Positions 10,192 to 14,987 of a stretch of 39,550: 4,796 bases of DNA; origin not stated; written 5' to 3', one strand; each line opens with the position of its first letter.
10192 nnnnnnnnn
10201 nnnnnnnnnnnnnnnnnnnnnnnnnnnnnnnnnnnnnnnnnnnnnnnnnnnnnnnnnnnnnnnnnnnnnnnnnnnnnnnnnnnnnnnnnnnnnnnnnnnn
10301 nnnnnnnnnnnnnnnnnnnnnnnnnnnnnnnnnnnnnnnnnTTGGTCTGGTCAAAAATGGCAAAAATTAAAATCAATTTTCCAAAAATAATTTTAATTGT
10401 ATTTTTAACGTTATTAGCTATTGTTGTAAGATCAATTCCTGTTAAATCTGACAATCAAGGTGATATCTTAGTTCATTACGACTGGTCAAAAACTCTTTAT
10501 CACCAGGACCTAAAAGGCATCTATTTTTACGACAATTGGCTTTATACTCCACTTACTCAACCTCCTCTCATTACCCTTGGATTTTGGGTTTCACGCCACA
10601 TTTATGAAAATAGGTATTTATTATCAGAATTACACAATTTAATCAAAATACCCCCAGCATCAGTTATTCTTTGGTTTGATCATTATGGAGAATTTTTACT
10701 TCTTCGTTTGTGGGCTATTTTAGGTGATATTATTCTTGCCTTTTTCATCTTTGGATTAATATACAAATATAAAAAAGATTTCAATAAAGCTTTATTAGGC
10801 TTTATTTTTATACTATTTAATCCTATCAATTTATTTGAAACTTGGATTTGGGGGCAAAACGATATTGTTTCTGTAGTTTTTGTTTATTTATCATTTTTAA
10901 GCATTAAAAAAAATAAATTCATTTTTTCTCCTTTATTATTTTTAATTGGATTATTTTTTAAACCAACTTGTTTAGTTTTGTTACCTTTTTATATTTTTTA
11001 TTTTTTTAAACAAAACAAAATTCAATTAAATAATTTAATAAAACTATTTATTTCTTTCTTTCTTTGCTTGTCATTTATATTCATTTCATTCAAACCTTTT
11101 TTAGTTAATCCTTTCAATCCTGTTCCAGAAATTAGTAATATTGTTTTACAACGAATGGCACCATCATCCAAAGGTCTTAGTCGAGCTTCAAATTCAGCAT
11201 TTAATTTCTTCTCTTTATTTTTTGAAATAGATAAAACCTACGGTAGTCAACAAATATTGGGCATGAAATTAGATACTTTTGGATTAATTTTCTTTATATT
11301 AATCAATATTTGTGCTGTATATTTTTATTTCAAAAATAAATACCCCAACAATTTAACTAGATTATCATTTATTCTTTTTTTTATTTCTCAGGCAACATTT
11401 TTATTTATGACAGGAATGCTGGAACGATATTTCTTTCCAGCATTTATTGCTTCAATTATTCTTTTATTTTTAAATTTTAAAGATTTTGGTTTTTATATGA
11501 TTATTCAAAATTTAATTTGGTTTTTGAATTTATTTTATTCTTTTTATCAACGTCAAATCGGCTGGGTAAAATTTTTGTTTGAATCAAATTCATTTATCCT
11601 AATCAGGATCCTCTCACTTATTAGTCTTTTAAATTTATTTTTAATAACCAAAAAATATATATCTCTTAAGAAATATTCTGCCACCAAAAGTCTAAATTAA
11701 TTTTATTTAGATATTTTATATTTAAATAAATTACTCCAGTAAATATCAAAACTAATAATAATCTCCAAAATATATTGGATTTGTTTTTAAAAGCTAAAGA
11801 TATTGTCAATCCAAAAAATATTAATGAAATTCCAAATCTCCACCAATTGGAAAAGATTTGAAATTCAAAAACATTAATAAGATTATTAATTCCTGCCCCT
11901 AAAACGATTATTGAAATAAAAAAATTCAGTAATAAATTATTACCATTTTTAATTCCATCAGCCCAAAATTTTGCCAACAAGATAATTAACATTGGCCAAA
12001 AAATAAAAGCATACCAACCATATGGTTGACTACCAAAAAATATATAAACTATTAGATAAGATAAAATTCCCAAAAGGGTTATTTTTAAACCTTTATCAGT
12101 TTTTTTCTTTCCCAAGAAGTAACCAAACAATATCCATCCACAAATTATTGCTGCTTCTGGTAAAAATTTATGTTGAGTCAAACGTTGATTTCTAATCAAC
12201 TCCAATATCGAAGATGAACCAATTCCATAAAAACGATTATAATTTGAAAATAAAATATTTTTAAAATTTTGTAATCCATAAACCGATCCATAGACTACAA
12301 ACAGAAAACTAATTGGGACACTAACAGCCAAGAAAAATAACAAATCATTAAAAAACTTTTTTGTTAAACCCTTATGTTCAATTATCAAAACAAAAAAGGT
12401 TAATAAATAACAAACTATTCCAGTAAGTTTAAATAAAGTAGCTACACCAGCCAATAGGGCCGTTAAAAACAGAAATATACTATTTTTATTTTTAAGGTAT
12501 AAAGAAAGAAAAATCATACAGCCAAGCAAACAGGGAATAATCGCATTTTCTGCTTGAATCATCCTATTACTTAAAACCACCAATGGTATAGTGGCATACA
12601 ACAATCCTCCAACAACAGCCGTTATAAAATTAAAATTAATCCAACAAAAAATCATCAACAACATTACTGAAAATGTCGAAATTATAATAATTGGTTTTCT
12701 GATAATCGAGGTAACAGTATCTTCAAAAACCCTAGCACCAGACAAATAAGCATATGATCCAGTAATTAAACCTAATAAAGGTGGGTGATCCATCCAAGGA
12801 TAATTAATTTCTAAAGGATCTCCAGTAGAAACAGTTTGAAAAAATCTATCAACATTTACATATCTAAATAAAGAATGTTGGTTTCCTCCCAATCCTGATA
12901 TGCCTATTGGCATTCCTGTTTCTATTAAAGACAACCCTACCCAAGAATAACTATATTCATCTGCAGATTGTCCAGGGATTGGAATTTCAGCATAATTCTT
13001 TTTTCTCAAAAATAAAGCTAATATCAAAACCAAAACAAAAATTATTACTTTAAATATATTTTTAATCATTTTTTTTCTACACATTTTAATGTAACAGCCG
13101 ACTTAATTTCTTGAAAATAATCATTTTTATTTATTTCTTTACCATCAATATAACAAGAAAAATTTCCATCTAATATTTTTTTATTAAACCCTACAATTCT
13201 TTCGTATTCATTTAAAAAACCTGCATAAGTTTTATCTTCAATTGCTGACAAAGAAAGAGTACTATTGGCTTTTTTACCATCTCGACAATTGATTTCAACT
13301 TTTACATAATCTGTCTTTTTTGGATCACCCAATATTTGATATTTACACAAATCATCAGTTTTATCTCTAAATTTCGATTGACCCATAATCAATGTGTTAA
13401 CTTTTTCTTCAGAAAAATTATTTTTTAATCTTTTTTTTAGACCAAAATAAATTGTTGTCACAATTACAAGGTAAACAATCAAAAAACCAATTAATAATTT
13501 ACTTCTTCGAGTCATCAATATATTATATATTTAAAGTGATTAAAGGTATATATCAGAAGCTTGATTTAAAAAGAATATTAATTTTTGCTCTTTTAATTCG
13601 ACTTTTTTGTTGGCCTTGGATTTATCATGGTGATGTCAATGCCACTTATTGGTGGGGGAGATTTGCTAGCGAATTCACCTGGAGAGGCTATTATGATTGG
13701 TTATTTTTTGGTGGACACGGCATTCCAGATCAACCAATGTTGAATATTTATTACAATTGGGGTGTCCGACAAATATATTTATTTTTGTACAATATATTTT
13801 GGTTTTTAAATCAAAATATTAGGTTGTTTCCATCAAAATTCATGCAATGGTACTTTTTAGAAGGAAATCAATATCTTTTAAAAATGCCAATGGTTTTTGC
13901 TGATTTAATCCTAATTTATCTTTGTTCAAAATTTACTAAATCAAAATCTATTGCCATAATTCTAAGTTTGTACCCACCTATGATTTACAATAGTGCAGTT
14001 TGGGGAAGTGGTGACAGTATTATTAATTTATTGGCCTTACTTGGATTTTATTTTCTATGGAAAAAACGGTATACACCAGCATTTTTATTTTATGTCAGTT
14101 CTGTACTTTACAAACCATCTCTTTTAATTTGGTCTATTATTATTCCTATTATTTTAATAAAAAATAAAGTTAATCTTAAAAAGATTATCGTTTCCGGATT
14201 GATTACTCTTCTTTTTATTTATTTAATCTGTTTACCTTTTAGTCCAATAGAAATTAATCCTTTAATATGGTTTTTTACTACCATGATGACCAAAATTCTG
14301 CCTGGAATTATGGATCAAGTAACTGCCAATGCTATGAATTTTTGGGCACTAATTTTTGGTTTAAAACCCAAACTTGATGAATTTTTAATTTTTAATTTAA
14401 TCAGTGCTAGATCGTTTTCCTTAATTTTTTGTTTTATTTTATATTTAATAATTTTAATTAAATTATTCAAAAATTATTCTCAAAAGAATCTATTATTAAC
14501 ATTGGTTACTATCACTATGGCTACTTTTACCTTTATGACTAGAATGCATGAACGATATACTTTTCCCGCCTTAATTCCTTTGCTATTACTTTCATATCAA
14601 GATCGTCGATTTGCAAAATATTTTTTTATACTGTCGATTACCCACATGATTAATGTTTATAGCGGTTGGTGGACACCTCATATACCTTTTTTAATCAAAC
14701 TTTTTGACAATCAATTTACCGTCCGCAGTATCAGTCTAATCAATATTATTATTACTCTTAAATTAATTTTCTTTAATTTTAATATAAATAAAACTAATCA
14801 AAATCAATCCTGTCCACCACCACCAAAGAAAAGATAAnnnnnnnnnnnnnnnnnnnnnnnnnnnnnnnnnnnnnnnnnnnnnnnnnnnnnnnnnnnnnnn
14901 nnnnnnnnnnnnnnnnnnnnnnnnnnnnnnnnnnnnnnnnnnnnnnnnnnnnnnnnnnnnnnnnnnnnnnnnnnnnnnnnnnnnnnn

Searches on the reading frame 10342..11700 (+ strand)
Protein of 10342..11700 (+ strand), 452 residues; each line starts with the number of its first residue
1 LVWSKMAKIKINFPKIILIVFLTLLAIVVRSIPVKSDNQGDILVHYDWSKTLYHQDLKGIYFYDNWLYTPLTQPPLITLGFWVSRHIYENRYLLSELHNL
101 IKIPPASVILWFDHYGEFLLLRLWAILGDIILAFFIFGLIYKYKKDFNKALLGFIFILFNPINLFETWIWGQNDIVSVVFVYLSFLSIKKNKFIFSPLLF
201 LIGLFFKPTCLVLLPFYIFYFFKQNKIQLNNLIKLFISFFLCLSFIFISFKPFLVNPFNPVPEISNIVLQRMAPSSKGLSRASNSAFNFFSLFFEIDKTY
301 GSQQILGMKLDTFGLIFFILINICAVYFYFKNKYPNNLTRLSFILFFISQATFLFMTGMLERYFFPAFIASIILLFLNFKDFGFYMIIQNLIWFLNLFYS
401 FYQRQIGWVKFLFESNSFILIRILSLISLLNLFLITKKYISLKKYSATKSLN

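Call 4: search_protein_families(library=pfam, proteins=[window:10342-11700:+], max_evalue=0.01)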
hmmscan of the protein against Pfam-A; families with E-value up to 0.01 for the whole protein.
window:10342-11700:+ (452 aa): 1 family
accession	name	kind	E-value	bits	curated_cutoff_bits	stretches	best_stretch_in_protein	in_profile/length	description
PF09594.16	GT87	-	0.00086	19.6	25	1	105-266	6-157/237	Glycosyltransferase family 87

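Call 5: search_protein_families(library=ncbifam, proteins=[window:10342-11700:+], max_evalue=0.01)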
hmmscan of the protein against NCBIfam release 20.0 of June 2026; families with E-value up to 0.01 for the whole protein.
window:10342-11700:+ (452 aa): 0 families

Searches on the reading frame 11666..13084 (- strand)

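Call 4: search_protein_families(library=pfam, proteins=[window:11666-13084:-], max_evalue=0.01)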
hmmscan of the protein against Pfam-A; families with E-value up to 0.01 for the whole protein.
window:11666-13084:- (472 aa): 1 family
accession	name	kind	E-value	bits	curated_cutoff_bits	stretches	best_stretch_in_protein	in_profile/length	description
PF13231.12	PMT_2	-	1.7e-08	35.3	26.1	1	99-254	1-151/160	Dolichyl-phosphate-mannose-protein mannosyltransferase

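Call 5: search_protein_families(library=ncbifam, proteins=[window:11666-13084:-], max_evalue=0.01)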
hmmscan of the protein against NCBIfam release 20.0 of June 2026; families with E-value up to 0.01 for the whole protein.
window:11666-13084:- (472 aa): 0 families

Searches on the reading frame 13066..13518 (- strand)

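Call 6: search_protein_families(library=pfam, proteins=[window:13066-13518:-], max_evalue=0.01)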
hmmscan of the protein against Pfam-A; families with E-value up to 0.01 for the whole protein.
window:13066-13518:- (150 aa): 1 family
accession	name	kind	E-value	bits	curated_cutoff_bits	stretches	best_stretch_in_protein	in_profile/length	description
PF05115.19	PetL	-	0.0036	17.7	30.1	1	10-29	8-27/31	Cytochrome B6-F complex subunit VI (PetL)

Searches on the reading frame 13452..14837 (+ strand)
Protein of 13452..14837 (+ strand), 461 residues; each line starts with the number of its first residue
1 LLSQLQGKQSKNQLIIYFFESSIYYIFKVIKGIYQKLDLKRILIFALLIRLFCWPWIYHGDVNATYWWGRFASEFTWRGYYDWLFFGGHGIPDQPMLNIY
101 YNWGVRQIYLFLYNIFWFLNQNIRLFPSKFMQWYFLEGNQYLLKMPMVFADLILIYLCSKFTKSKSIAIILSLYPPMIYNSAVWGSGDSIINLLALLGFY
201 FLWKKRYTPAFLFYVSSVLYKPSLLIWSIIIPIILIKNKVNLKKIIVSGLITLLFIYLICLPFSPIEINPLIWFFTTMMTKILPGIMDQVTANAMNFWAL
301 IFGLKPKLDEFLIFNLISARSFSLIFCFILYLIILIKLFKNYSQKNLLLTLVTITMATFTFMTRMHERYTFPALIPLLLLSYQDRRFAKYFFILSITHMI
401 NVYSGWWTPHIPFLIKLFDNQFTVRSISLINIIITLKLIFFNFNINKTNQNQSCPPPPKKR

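Call 4: search_protein_families(library=pfam, proteins=[window:13452-14837:+], max_evalue=0.01)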
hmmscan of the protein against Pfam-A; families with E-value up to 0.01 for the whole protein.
window:13452-14837:+ (461 aa): 1 family
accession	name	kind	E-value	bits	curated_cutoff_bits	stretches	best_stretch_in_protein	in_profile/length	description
PF03155.21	Alg6_Alg8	-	0.0021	17.5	25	1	194-402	150-381/482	ALG6, ALG8 glycosyltransferase family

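Call 5: search_protein_families(library=ncbifam, proteins=[window:13452-14837:+], max_evalue=0.01)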
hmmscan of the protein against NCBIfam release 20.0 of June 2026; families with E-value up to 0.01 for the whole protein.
window:13452-14837:+ (461 aa): 0 families
